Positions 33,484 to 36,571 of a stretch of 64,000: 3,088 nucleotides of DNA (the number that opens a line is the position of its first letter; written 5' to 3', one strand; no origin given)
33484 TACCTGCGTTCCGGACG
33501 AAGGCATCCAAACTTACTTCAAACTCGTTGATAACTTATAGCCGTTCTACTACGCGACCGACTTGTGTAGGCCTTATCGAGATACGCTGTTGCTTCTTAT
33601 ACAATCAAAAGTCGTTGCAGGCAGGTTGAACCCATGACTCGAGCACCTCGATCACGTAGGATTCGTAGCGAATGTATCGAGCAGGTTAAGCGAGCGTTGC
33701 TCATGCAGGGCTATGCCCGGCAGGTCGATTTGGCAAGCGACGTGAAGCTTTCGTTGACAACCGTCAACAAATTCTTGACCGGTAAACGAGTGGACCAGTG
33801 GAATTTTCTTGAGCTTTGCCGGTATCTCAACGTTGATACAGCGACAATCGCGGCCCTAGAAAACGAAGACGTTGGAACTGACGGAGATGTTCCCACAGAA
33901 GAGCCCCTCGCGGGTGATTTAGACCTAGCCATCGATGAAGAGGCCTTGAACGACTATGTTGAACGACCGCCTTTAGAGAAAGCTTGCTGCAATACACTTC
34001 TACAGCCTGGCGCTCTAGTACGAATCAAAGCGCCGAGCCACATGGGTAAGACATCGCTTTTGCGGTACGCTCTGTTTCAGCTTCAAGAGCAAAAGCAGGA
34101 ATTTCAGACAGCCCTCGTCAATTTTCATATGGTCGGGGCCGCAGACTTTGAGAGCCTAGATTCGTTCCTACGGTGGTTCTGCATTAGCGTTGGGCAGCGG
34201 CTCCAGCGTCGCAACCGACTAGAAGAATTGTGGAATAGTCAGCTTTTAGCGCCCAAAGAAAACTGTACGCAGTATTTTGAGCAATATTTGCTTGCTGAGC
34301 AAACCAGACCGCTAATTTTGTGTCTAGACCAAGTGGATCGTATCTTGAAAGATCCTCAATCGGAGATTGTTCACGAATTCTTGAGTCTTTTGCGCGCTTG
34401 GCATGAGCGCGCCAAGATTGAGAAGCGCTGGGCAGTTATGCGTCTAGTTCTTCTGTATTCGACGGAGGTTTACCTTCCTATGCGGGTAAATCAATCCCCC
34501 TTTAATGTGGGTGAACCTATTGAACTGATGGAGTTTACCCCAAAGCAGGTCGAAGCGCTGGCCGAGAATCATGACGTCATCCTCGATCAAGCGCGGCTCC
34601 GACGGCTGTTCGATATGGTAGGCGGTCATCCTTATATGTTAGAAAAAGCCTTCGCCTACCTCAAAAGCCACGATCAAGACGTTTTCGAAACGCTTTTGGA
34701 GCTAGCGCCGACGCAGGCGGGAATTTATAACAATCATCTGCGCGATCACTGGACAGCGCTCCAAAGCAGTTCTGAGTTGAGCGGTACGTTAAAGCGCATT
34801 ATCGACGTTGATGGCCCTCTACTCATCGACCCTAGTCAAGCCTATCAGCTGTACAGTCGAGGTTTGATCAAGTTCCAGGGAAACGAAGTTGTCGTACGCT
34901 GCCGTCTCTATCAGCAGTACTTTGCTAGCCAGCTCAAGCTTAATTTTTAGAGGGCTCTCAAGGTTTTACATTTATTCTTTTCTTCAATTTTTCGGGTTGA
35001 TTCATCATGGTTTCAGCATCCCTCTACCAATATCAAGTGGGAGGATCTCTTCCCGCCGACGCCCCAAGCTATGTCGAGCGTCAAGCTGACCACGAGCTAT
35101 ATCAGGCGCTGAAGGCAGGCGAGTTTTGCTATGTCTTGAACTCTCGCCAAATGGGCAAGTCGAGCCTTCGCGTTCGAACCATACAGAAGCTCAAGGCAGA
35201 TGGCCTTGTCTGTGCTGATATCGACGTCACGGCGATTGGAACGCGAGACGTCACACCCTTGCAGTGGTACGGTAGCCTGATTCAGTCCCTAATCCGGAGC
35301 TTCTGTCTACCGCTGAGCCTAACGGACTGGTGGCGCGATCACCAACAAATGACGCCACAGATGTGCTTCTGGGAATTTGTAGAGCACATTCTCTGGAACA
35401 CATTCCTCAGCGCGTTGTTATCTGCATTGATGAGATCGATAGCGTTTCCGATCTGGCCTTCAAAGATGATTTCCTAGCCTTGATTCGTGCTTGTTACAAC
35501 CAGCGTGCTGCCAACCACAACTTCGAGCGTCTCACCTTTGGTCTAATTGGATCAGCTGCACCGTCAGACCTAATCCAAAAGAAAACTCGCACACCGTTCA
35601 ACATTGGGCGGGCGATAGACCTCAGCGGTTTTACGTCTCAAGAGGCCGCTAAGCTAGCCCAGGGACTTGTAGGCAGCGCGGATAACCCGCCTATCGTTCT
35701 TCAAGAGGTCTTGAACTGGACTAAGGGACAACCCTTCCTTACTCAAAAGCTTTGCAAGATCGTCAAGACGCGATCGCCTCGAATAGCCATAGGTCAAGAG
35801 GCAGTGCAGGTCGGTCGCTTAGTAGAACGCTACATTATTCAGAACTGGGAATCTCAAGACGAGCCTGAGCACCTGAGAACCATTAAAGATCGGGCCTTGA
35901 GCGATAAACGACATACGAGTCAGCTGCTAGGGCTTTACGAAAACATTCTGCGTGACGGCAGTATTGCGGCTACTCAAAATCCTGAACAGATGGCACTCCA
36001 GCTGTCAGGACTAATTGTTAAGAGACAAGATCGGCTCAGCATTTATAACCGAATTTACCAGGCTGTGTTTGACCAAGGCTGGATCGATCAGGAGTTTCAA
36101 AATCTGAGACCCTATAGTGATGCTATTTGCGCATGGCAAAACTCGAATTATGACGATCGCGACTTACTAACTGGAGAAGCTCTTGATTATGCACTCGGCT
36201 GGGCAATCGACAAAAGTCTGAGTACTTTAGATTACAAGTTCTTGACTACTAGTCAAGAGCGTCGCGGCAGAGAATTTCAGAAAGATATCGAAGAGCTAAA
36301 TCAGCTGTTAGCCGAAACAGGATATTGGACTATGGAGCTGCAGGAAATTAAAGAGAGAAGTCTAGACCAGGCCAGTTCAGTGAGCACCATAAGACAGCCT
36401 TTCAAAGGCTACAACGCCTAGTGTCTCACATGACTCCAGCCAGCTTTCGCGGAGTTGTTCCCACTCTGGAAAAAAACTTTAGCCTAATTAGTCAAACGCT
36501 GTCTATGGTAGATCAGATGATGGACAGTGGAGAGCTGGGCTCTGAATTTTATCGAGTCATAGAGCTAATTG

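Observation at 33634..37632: AT-richer three-gene cassette: HTH + AAA-like NTPase, second AAA-like NTPase, tandem GAF protein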

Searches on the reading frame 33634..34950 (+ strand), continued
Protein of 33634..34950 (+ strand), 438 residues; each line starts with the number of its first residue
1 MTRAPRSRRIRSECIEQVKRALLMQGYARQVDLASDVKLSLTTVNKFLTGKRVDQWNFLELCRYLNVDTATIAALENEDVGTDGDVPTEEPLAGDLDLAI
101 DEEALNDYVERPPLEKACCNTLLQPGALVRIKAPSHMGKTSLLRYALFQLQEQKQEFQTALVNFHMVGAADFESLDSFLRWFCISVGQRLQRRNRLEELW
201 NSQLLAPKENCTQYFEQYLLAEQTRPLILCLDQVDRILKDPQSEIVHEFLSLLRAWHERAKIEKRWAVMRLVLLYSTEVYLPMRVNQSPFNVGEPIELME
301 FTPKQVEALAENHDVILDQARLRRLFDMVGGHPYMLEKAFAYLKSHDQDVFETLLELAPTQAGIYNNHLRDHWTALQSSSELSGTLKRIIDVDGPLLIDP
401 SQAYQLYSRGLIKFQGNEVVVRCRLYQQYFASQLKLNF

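Call 44: search_solved_structures(query=A3, max_evalue=10)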
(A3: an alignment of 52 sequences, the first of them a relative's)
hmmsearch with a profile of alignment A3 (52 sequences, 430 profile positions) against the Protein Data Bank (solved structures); distinct sequences matched with E-value up to 10: 10.
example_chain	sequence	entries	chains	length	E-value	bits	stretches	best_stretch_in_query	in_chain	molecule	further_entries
2wiu_B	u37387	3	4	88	0.0048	18.8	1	12-79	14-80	HTH-TYPE TRANSCRIPTIONAL REGULATOR HIPB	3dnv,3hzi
5k98_B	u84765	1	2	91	0.0055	18.6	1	12-79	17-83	Antitoxin HipB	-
3cmu_A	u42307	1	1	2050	0.0067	18.3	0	123-160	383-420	Protein recA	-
4yg4_A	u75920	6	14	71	0.018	16.9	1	12-66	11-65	Antitoxin HipB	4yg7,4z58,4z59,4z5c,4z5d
4z5h_A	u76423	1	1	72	0.018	16.9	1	12-66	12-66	Antitoxin HipB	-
4yg1_A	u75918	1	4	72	0.019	16.8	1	12-66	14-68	Antitoxin HipB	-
3cmt_A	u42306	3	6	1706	0.026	16.4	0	123-160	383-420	Protein recA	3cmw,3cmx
8tac_A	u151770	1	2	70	0.071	14.9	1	13-54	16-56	DBP48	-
3cmv_A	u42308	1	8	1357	0.12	14.2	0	123-160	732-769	Protein recA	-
3oqq_A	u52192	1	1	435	0.66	11.7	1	283-329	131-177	Putative lipoprotein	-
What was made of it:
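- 33634..34950 (+): Gene A, 438 aa. N-terminal XRE-type HTH at about aa 12-76 (33667-33861), a disordered linker, then a type-A AAA_35 STAND-like NTPase at aa 108-431. Walker A is GKT. Walker B is LDQVD, a Glu-to-Gln change specific to this clade. A profile search hits HipB at E=0.005 (call 44).
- Tried and rejected: The profile search found only HipB-like HTH and RecA P-loop noise (call 44).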

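Call 51: predict_structure(alignment_id=A3)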
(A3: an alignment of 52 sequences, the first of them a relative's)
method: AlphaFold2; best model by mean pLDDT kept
length: 438 residues; sequences in the alignment: 52
mean_pLDDT: 90.0   pTM: 0.75
mean pLDDT of the five models: 90.0, 89.4, 89.1, 88.5, 87.9
residues with pLDDT >= 90: 343; 70-90: 63; 50-70: 13; < 50: 19
segments of 3 or more residues with pLDDT < 50: 80-96
pLDDT, mean of each block of 10 residues (from residue 1): 72 93 86 92 95 95 95 72 38 46 85 97 98 92 95 93 91 95 95 93 94 97 92 87 87 97 97 89 86 95 97 96 97 96 93 97 92 91 97 95 92 96 97 86
secondary structure, 60 per line:
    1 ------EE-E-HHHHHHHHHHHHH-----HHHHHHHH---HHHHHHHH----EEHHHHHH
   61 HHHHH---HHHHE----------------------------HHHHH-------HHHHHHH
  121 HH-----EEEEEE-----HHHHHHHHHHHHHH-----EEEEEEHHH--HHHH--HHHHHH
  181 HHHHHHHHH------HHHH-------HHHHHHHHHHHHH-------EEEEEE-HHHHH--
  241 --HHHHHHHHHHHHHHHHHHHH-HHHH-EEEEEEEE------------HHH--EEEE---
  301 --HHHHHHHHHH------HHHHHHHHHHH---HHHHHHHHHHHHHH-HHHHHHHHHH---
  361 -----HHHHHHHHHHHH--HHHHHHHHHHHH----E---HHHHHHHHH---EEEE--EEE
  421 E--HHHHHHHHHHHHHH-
elements in order: H12-24 H30-37 H41-48 H55-65 H69-72 H102-106 H114-122 E128-133 H139-152 E158-163 H169-172 H175-189 H196-199 H207-219 E227-232 H234-238 H243-262 H264-267 E269-276 E294-297 H303-312 H319-329 H333-346 H348-357 H366-377 H380-391 H400-408 E412-415 E418-421 H424-437
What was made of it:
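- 33634..34950 (+): The AF2 model has pLDDT 90 (call 51).
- The AF2 model of A has pLDDT 90 (call 51).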

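Call 55: fold_search(model_id=the predicted structure, library=pdb)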
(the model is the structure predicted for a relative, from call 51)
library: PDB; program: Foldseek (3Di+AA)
matches with E <= 10: 1877; with E <= 0.001: 307
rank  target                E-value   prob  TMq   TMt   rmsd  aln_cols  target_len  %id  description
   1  2fna_A                1.2e-08  1.00  0.48  0.57   7.0       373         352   14  Crystal structure of an archaeal aaa+ atpase (sso1545) from sulfolobus solfataricus p2 at 2.00 A resolution (released 2006-02-07)
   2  7jk6_A                1.5e-08  1.00  0.38  0.44  13.3       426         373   12  Structure of Drosophila ORC in the active conformation (released 2020-09-09)
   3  7jgr_A                7.9e-08  1.00  0.37  0.40  14.3       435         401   13  Structure of Drosophila ORC bound to DNA (84 bp) and Cdc6 (released 2020-09-09)
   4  8s0e_G                1.6e-07  1.00  0.37  0.46  13.7       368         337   15  H. sapiens OCCM bound to double stranded DNA (released 2024-10-02)
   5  9cc9_G                7.0e-07  1.00  0.49  0.28  17.3       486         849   12  Dodecameric state of the NRC4 resistosome (released 2024-09-11)
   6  6rqc_D                9.0e-07  1.00  0.38  0.38  14.8       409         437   15  Cryo-EM structure of an MCM loading intermediate (released 2019-11-20)
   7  8dgf_B                9.4e-07  1.00  0.40  0.14   6.8       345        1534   12  Avs4 bound to phage PhiV-1 portal (released 2022-08-03)
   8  7jpo_A                2.2e-06  1.00  0.35  0.42  14.2       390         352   13  ORC-O1AAA: Human Origin Recognition Complex (ORC) with dynamic/unresolved ORC2 WH (released 2020-09-02)
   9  8y6q_K                2.5e-06  1.00  0.47  0.22   6.2       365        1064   12  Structure of the Dark/Dronc complex (released 2024-08-07)
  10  7tji_D                2.5e-06  1.00  0.36  0.36  14.5       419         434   13  S. cerevisiae ORC bound to 84 bp ARS1 DNA and Cdc6 (state 2) with flexible Orc6 N-terminal domain (released 2022-10-05)
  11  2v1u_A                2.7e-06  1.00  0.39  0.43  10.7       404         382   13  STRUCTURE OF THE AEROPYRUM PERNIX ORC1 PROTEIN IN COMPLEX WITH DNA (released 2007-09-18)
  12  7tjh_D                3.3e-06  1.00  0.39  0.39  14.0       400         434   14  S. cerevisiae ORC bound to 84 bp ARS1 DNA and Cdc6 (state 1) with flexible Orc6 N-terminal domain (released 2022-10-05)
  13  8dgc_B                4.1e-06  1.00  0.43  0.12  14.4       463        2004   12  Avs3 bound to phage PhiV-1 terminase (released 2022-08-03)
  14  7xx2_A                4.3e-06  1.00  0.48  0.28  15.6       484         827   11  Cryo-EM structure of Sr35 resistosome induced by AvrSr35 R381A (released 2022-11-02)
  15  7dfv_B                4.3e-06  1.00  0.47  0.41  19.0       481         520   12  Cryo-EM structure of plant NLR RPP1 tetramer core part (released 2020-12-16)
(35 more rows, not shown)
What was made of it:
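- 33634..34950 (+): Foldseek hits are in call 55.
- Its Foldseek hits are SSO1545, ORC/Cdc6, plant NLRs, Avs3/4, Dark and CED-4 (call 55).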

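Call 74: find_encoding_contigs(protein=P0217, flank=6000, max_places=1)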
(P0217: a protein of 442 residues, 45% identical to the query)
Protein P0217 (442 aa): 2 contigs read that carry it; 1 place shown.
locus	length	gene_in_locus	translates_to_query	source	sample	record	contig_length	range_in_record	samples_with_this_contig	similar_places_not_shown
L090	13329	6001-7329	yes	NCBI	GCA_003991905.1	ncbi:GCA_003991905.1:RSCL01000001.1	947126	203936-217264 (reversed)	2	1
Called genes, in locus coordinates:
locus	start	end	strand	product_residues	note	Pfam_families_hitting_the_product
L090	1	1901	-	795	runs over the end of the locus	PF05860:TPS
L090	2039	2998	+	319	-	-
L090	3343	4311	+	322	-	PF00657:Lipase_GDSL, PF13472:Lipase_GDSL_2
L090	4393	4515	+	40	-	-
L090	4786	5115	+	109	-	PF07883:Cupin_2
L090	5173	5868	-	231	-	PF00027:cNMP_binding, PF13545:HTH_Crp_2 (weak)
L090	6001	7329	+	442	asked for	PF26355:HTH_VMAP-M9, PF14516:AAA_35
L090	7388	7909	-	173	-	-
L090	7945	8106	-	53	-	-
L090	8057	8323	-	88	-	-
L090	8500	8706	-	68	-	-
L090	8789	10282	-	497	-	PF00364:Biotin_lipoyl (faint), PF25917:BSH_RND (weak), PF26002:Beta-barrel_AprE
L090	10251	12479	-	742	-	PF03412:Peptidase_C39, PF00664:ABC_membrane, PF00005:ABC_tran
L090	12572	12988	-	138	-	-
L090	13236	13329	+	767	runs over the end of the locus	PF14516:AAA_35, PF05226:CHASE2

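Call 75: find_encoding_contigs(protein=P0162, flank=6000, max_places=1)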
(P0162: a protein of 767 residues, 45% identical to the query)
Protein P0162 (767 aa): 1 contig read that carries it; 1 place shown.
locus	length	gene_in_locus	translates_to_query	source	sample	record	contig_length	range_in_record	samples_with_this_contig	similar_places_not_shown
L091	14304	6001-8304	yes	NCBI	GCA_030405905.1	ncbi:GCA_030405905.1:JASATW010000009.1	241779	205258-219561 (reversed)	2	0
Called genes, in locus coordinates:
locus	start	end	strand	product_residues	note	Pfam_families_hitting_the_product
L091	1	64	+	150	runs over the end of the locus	PF27807:DNA_S_mod_dnd_assoc_4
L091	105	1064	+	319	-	PF26340:DNA-SBD_ScoMcrA (weak), PF13391:HNH_2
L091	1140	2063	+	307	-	PF18722:MazG_C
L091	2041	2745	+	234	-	-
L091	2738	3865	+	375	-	PF03167:UDG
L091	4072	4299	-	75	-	PF12844:HTH_19 (weak), PF01381:HTH_3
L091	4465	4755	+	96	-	-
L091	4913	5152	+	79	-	-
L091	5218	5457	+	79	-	PF01909:NTP_transf_2 (weak)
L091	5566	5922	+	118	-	PF19493:Trypco1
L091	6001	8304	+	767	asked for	PF00656:Peptidase_C14, PF01582:TIR (weak), PF13676:TIR_2, PF14516:AAA_35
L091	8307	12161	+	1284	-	-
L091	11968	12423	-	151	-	-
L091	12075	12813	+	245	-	-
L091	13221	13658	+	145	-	PF05685:Uma2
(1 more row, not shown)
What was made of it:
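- One caspase-TIR pair lies in a defence-island-like context (call 75).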

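Call 76: find_encoding_contigs(protein=P0210, flank=6000, max_places=1)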
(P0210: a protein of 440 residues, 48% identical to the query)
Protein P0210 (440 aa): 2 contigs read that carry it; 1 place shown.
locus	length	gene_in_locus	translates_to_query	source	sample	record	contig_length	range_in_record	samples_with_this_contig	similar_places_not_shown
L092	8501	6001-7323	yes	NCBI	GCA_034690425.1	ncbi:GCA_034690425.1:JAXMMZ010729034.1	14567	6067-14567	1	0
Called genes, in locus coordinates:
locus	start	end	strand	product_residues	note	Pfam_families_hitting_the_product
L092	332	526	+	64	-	-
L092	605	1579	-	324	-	PF00056:Ldh_1_N, PF02866:Ldh_1_C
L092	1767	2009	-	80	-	PF11910:NdhO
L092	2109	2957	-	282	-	PF01149:Fapy_DNA_glyco, PF06831:H2TH, PF06827:zf-FPG_IleRS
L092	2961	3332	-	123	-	PF02427:PSI_PsaE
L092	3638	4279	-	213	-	PF19928:DUF6391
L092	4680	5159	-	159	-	PF13091:PLDc_2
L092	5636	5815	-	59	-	-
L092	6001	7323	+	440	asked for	PF00196:GerE (weak), PF14516:AAA_35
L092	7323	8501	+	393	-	?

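Call 99: find_related_loci(query=A9, collection=metagenome_contigs, flank=6000)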
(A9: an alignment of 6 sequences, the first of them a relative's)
Query A9 (438 aa) in metagenome_contigs; peptide patterns used: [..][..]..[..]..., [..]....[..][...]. (x = any residue, [..] = any of these).
313 stretches matched a pattern; 21 encode a relative of the query (tblastn E <= 1e-3); 21 distinct loci.
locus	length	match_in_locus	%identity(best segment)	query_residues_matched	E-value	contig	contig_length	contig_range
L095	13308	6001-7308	62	5-438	1e-175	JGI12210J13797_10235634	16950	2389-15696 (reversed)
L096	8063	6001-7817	45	84-434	5e-95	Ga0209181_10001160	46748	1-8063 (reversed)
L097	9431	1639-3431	43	108-432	2e-88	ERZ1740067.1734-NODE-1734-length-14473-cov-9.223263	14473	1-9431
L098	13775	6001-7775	42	83-436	3e-88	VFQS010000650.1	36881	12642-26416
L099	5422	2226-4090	42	108-437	9e-86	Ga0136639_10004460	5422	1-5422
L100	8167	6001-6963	43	108-434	5e-84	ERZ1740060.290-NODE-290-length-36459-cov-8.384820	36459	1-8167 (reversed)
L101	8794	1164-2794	44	108-430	2e-83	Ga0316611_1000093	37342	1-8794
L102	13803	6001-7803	43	108-430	2e-83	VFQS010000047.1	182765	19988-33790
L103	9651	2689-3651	45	108-434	2e-88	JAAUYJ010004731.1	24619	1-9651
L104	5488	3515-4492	40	108-437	3e-72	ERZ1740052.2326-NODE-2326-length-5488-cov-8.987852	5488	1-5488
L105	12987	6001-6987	37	108-438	8e-71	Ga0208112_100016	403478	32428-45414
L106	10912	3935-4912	39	108-437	2e-70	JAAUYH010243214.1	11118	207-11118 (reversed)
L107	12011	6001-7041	37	86-430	2e-68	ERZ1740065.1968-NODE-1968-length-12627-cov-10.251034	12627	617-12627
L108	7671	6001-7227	39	5-435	7e-77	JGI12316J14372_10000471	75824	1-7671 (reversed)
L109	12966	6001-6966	36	108-430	5e-64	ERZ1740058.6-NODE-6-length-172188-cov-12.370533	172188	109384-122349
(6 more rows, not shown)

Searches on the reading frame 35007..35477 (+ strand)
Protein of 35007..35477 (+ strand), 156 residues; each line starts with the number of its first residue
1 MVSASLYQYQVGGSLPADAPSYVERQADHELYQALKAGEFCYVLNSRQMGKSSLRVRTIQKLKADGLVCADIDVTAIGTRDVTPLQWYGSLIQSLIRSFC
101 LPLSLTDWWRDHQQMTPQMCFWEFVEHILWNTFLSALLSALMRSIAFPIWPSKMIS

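Call 3: search_protein_families(library=pfam, proteins=[window:35007-35477:+], max_evalue=0.01)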
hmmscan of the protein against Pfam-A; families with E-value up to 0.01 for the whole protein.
window:35007-35477:+ (156 aa): 1 family
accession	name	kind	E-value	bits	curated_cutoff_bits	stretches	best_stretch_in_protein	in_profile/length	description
PF14516.12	AAA_35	-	1.6e-08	34.2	27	1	13-137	4-129/331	AAA-like domain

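Call 6: search_protein_families(library=ncbifam, proteins=[window:35007-35477:+], max_evalue=0.01)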
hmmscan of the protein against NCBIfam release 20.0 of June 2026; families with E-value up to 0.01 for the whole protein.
window:35007-35477:+ (156 aa): 0 families

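Call 7: search_protein_families(library=padloc, proteins=[window:35007-35477:+], max_evalue=0.1)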
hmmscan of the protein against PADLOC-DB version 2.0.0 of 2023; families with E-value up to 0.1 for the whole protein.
window:35007-35477:+ (156 aa): 2 families
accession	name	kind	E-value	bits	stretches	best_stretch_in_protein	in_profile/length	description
PDLC04790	PDC-S01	-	0.018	11.8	1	21-64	10-53/422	-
PDLC04789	PDC-S01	-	0.036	11.1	1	23-67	2-46/375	-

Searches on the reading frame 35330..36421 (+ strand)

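Call 3: search_protein_families(library=pfam, proteins=[window:35330-36421:+], max_evalue=0.01)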
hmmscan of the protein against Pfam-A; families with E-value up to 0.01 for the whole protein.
window:35330-36421:+ (363 aa): 1 family
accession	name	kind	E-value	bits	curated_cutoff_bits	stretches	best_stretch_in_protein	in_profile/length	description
PF14516.12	AAA_35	-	5.6e-17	62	27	1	22-248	122-330/331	AAA-like domain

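Call 6: search_protein_families(library=ncbifam, proteins=[window:35330-36421:+], max_evalue=0.01)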
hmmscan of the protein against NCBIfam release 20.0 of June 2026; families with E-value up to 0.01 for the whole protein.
window:35330-36421:+ (363 aa): 0 families

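Call 7: search_protein_families(library=padloc, proteins=[window:35330-36421:+], max_evalue=0.1)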
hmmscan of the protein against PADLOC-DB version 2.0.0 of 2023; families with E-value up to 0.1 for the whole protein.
window:35330-36421:+ (363 aa): 1 family
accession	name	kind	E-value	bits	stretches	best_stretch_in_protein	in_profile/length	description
PDLC03409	REase_II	-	0.018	11.8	1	193-253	134-194/408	Type II restriction enzyme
